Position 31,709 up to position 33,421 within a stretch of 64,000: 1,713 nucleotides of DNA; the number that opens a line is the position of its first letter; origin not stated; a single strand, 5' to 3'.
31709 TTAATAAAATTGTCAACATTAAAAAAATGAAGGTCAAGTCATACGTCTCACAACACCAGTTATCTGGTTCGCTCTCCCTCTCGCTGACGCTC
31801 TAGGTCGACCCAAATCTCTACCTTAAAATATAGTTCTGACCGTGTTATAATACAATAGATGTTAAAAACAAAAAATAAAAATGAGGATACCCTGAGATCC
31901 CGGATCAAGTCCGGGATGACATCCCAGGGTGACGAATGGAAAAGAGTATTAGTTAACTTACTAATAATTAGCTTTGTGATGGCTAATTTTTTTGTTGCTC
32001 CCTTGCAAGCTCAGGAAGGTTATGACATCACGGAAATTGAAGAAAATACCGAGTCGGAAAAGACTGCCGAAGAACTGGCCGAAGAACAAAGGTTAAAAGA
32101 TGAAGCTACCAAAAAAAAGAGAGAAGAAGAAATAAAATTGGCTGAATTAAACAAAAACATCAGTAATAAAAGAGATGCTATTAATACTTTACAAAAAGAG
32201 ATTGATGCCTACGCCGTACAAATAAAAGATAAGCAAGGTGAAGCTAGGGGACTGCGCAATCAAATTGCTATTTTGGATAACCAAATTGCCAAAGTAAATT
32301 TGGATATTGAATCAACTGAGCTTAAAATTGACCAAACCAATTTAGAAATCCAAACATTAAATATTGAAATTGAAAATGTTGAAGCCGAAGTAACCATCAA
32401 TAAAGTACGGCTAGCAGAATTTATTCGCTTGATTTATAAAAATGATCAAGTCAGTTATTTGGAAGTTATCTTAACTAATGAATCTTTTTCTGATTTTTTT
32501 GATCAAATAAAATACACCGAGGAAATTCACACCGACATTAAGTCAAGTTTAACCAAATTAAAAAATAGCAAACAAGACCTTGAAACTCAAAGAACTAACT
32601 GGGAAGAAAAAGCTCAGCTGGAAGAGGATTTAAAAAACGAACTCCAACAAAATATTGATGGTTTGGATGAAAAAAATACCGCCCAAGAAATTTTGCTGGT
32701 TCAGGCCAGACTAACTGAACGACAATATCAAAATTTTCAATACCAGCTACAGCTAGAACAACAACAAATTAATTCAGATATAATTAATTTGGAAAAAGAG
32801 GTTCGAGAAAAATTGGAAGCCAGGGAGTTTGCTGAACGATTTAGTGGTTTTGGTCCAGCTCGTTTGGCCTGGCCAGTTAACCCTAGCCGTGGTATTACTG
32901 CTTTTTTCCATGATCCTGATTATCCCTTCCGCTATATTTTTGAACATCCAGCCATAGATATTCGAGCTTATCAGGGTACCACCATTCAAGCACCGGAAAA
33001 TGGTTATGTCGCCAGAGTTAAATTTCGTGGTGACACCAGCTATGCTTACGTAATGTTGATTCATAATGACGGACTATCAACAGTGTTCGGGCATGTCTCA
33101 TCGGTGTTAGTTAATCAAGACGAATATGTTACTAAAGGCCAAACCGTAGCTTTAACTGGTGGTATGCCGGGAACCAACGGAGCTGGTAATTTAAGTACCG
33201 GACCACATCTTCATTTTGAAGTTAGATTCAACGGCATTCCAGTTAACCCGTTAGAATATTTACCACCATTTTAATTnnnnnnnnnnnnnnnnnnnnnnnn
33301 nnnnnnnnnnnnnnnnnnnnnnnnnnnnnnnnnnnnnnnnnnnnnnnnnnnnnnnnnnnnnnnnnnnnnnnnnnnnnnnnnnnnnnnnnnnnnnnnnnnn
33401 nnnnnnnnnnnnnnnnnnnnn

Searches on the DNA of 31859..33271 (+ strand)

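Call 39: search_rna_families(sources=[L024, L021, L022, L027, L003, L004, L005, L006, L019], threshold=gathering)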
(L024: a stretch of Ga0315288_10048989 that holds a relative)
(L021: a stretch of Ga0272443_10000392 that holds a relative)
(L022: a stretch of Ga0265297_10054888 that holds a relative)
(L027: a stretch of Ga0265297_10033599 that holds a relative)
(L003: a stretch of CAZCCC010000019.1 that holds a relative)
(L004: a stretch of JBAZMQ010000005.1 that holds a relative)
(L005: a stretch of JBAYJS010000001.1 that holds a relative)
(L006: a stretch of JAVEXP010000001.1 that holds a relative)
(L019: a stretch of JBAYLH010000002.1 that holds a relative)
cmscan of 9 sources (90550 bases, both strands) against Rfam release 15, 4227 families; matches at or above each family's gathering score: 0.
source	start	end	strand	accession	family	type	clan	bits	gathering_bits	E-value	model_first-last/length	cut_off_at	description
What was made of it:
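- Rfam finds nothing in nine related loci (call 39).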

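Call 71: build_rna_model(alignment_id=A3, structure=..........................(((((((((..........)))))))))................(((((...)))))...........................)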
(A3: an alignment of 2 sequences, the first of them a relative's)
Model R1 built from alignment A3 (2 sequences, 110 columns); structure: as given.
model positions 110; base pairs 14; branch points 1; effective number of sequences 1.21; information 0.589 bits per position. Calibrated on 0.2 Mb of random sequence (short: E-values are rough).
structure used (alignment columns):
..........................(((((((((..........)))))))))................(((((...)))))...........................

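Call 72: search_with_rna_model(model_id=R1, sources=[window, L003, L004, L005, L006, L019, L021, L022, L024, L027, L035, L043, L044, L045, L046, L049, L051, L052, L053, L056], max_evalue=10, show_alignments=6)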
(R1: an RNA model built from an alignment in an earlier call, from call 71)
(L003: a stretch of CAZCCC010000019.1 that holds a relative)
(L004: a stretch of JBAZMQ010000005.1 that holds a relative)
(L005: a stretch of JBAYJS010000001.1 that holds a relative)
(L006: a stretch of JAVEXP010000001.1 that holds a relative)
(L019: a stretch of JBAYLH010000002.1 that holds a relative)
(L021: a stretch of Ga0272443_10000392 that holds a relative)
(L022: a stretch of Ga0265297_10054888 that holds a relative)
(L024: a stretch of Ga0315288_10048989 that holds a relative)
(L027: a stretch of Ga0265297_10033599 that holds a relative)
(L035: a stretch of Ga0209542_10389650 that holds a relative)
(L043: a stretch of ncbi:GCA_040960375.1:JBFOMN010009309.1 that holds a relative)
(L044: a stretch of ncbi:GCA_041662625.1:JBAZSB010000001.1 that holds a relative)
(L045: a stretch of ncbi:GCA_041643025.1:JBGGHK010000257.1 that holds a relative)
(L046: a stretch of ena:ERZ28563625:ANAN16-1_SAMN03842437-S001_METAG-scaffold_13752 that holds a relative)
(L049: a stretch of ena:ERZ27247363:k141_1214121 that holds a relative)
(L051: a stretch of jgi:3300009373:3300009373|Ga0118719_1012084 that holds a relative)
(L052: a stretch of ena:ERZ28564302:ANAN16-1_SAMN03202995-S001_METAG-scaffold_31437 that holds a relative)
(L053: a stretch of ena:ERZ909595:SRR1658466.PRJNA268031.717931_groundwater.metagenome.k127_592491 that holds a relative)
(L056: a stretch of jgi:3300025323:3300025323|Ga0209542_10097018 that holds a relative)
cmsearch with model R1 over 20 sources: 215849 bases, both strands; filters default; matches with E-value up to 10: 6.
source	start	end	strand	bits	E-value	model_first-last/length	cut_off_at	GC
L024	2938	3046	-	134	7.1e-32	1-110/110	no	0.52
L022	2541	2636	-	110.3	9.3e-26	1-110/110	no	0.51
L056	2261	2367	-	32.9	8.1e-06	1-110/110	no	0.54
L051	1667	1794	-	25.2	0.00078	1-110/110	no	0.47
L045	6100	6206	-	13.6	0.75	1-110/110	no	0.51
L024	2994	3021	+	13.5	0.77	27-54/110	no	0.71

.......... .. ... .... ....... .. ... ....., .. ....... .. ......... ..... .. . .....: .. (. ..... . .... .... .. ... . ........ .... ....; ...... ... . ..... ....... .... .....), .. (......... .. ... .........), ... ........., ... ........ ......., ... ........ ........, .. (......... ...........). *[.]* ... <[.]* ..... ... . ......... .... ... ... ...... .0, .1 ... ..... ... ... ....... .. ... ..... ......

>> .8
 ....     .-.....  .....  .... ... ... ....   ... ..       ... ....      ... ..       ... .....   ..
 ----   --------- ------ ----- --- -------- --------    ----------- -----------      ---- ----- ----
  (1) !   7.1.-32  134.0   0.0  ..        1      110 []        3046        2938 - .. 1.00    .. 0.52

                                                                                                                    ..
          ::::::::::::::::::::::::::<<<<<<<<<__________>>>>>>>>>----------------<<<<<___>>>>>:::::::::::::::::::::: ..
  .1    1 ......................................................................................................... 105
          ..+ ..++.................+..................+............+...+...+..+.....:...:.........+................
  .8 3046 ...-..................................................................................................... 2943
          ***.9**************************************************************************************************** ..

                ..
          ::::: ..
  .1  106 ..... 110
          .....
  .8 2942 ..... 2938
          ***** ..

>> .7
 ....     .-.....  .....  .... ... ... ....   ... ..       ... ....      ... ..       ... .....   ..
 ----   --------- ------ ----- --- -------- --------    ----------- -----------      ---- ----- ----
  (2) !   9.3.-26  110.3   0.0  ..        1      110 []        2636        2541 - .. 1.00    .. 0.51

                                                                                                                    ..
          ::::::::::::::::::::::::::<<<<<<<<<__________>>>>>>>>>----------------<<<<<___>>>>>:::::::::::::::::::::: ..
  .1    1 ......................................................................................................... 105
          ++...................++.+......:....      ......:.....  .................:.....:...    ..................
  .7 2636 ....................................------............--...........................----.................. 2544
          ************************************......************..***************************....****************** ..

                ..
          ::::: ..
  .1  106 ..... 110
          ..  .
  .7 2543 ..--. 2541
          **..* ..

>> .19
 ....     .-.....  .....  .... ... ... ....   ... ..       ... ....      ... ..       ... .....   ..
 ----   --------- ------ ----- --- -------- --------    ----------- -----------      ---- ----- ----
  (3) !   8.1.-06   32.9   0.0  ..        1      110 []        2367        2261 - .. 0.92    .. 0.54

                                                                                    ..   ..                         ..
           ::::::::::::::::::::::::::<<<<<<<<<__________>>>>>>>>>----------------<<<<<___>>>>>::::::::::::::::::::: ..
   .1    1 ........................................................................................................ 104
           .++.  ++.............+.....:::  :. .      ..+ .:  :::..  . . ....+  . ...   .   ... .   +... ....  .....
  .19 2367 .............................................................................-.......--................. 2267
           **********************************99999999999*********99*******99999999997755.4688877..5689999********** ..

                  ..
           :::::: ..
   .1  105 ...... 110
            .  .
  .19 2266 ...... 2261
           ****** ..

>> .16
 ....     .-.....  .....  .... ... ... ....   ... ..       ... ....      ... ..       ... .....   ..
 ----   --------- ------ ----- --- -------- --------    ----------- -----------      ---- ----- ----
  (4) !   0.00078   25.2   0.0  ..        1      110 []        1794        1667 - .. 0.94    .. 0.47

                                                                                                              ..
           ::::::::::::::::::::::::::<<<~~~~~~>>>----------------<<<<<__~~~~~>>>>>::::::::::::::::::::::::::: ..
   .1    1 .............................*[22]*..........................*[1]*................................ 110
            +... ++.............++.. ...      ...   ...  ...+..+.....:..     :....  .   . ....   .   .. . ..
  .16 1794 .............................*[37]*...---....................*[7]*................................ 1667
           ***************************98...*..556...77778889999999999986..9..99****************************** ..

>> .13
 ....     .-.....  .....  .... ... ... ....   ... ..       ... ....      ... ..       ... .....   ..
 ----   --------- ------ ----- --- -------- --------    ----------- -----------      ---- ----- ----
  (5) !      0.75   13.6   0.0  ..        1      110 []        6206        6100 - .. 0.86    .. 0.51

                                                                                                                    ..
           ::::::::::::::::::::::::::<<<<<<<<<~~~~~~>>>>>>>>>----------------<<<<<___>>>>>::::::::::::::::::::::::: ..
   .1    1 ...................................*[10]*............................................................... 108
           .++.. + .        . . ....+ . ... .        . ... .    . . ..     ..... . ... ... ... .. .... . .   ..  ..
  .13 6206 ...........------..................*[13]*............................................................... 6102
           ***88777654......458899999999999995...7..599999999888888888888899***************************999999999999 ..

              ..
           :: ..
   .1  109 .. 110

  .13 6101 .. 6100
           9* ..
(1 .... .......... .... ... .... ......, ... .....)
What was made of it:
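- Model R1, built from L022 and L024, recovers L056 (E = 8e-6) and L051 (E = 8e-4) (call 72).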

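Call 73: search_with_rna_model(model_id=R1, sources=[L022, L024, L051, L056], max_evalue=0.001, make_alignment=true)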
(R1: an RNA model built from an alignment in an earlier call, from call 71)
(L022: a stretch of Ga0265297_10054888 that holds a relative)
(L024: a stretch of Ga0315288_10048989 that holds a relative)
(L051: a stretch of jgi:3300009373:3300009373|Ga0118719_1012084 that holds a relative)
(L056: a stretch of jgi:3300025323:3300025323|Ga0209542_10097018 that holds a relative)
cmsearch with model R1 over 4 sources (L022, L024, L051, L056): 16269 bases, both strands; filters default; matches with E-value up to 0.001: 4.
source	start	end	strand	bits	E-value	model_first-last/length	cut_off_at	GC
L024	2938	3046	-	134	5.4e-33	1-110/110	no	0.52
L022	2541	2636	-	110.3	7e-27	1-110/110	no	0.51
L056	2261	2367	-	32.9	6.1e-07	1-110/110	no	0.54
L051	1667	1794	-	25.2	5.9e-05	1-110/110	no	0.47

Alignment A4: 4 matches aligned to the model, 154 columns, each read 5' to 3' on its own strand. Consensus structure (alignment columns), stored with it:
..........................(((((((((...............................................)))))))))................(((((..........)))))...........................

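Call 75: build_rna_model(alignment_id=A4)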
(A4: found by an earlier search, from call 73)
Model R2 built from alignment A4 (4 sequences, 154 columns); structure: stored with the alignment.
model positions 107; base pairs 14; branch points 1; effective number of sequences 2.11; information 0.589 bits per position. Calibrated on 0.2 Mb of random sequence (short: E-values are rough).
structure used (alignment columns):
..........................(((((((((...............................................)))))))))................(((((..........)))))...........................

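Call 76: search_with_rna_model(model_id=R2, sources=[window, L003, L004, L005, L006, L019, L021, L022, L024, L027, L035, L043, L044, L045, L046, L049, L051, L052, L053, L056, L007, L008, L009, L013, L014, L016, L018, L028, L029, L033, L039], max_evalue=10, show_alignments=10)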
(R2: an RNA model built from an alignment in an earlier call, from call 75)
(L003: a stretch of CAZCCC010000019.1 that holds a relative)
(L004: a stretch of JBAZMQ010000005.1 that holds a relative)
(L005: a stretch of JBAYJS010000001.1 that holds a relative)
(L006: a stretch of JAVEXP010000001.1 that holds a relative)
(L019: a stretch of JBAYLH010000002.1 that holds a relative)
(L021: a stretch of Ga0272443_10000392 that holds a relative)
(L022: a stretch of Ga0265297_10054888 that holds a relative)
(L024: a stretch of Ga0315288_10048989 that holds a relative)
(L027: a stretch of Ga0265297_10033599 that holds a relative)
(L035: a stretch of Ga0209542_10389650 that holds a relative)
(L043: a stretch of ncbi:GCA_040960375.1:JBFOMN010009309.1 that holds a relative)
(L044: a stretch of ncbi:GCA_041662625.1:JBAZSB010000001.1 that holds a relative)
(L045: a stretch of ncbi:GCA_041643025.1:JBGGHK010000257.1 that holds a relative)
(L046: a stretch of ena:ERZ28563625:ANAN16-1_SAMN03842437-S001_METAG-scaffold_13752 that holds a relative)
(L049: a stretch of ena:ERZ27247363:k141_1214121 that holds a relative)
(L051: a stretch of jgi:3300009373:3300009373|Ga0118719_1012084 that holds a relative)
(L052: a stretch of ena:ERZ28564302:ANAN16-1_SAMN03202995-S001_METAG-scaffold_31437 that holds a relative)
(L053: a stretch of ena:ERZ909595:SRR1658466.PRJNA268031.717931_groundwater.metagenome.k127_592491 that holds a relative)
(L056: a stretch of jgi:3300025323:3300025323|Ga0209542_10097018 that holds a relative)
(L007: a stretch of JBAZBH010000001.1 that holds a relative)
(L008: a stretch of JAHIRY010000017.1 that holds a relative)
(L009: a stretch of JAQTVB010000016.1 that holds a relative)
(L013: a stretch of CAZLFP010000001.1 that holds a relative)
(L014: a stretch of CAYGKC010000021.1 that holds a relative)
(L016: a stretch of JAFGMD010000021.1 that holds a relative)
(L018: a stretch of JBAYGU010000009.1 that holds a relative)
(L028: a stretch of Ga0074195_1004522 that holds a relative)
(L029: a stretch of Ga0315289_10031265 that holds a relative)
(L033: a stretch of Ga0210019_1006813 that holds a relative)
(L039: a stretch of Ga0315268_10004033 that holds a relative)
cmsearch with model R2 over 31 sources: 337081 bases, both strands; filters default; matches with E-value up to 10: 13.
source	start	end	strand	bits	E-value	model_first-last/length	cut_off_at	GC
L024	2938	3046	-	105.7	4e-21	1-107/107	no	0.52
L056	2261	2367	-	102.1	2.6e-20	1-107/107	no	0.54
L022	2541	2636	-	91.1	7.3e-18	1-107/107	no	0.51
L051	1667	1794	-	60.1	6.2e-11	1-107/107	no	0.47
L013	9716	9799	+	20.9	0.036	1-107/107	no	0.43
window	33771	33873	-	19.5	0.076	1-107/107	no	0.48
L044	5829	5919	+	18.5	0.13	1-107/107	no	0.33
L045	6100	6206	-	17.6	0.2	1-107/107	no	0.51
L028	5334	5380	-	12.9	2.2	1-107/107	no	0.23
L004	9879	9976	+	12.3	3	1-107/107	no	0.32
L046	5939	6000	-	11.7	4.1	27-93/107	no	0.53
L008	11881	11945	+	11.6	4.2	1-107/107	no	0.4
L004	7762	7806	-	10.2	8.9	1-107/107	no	0.42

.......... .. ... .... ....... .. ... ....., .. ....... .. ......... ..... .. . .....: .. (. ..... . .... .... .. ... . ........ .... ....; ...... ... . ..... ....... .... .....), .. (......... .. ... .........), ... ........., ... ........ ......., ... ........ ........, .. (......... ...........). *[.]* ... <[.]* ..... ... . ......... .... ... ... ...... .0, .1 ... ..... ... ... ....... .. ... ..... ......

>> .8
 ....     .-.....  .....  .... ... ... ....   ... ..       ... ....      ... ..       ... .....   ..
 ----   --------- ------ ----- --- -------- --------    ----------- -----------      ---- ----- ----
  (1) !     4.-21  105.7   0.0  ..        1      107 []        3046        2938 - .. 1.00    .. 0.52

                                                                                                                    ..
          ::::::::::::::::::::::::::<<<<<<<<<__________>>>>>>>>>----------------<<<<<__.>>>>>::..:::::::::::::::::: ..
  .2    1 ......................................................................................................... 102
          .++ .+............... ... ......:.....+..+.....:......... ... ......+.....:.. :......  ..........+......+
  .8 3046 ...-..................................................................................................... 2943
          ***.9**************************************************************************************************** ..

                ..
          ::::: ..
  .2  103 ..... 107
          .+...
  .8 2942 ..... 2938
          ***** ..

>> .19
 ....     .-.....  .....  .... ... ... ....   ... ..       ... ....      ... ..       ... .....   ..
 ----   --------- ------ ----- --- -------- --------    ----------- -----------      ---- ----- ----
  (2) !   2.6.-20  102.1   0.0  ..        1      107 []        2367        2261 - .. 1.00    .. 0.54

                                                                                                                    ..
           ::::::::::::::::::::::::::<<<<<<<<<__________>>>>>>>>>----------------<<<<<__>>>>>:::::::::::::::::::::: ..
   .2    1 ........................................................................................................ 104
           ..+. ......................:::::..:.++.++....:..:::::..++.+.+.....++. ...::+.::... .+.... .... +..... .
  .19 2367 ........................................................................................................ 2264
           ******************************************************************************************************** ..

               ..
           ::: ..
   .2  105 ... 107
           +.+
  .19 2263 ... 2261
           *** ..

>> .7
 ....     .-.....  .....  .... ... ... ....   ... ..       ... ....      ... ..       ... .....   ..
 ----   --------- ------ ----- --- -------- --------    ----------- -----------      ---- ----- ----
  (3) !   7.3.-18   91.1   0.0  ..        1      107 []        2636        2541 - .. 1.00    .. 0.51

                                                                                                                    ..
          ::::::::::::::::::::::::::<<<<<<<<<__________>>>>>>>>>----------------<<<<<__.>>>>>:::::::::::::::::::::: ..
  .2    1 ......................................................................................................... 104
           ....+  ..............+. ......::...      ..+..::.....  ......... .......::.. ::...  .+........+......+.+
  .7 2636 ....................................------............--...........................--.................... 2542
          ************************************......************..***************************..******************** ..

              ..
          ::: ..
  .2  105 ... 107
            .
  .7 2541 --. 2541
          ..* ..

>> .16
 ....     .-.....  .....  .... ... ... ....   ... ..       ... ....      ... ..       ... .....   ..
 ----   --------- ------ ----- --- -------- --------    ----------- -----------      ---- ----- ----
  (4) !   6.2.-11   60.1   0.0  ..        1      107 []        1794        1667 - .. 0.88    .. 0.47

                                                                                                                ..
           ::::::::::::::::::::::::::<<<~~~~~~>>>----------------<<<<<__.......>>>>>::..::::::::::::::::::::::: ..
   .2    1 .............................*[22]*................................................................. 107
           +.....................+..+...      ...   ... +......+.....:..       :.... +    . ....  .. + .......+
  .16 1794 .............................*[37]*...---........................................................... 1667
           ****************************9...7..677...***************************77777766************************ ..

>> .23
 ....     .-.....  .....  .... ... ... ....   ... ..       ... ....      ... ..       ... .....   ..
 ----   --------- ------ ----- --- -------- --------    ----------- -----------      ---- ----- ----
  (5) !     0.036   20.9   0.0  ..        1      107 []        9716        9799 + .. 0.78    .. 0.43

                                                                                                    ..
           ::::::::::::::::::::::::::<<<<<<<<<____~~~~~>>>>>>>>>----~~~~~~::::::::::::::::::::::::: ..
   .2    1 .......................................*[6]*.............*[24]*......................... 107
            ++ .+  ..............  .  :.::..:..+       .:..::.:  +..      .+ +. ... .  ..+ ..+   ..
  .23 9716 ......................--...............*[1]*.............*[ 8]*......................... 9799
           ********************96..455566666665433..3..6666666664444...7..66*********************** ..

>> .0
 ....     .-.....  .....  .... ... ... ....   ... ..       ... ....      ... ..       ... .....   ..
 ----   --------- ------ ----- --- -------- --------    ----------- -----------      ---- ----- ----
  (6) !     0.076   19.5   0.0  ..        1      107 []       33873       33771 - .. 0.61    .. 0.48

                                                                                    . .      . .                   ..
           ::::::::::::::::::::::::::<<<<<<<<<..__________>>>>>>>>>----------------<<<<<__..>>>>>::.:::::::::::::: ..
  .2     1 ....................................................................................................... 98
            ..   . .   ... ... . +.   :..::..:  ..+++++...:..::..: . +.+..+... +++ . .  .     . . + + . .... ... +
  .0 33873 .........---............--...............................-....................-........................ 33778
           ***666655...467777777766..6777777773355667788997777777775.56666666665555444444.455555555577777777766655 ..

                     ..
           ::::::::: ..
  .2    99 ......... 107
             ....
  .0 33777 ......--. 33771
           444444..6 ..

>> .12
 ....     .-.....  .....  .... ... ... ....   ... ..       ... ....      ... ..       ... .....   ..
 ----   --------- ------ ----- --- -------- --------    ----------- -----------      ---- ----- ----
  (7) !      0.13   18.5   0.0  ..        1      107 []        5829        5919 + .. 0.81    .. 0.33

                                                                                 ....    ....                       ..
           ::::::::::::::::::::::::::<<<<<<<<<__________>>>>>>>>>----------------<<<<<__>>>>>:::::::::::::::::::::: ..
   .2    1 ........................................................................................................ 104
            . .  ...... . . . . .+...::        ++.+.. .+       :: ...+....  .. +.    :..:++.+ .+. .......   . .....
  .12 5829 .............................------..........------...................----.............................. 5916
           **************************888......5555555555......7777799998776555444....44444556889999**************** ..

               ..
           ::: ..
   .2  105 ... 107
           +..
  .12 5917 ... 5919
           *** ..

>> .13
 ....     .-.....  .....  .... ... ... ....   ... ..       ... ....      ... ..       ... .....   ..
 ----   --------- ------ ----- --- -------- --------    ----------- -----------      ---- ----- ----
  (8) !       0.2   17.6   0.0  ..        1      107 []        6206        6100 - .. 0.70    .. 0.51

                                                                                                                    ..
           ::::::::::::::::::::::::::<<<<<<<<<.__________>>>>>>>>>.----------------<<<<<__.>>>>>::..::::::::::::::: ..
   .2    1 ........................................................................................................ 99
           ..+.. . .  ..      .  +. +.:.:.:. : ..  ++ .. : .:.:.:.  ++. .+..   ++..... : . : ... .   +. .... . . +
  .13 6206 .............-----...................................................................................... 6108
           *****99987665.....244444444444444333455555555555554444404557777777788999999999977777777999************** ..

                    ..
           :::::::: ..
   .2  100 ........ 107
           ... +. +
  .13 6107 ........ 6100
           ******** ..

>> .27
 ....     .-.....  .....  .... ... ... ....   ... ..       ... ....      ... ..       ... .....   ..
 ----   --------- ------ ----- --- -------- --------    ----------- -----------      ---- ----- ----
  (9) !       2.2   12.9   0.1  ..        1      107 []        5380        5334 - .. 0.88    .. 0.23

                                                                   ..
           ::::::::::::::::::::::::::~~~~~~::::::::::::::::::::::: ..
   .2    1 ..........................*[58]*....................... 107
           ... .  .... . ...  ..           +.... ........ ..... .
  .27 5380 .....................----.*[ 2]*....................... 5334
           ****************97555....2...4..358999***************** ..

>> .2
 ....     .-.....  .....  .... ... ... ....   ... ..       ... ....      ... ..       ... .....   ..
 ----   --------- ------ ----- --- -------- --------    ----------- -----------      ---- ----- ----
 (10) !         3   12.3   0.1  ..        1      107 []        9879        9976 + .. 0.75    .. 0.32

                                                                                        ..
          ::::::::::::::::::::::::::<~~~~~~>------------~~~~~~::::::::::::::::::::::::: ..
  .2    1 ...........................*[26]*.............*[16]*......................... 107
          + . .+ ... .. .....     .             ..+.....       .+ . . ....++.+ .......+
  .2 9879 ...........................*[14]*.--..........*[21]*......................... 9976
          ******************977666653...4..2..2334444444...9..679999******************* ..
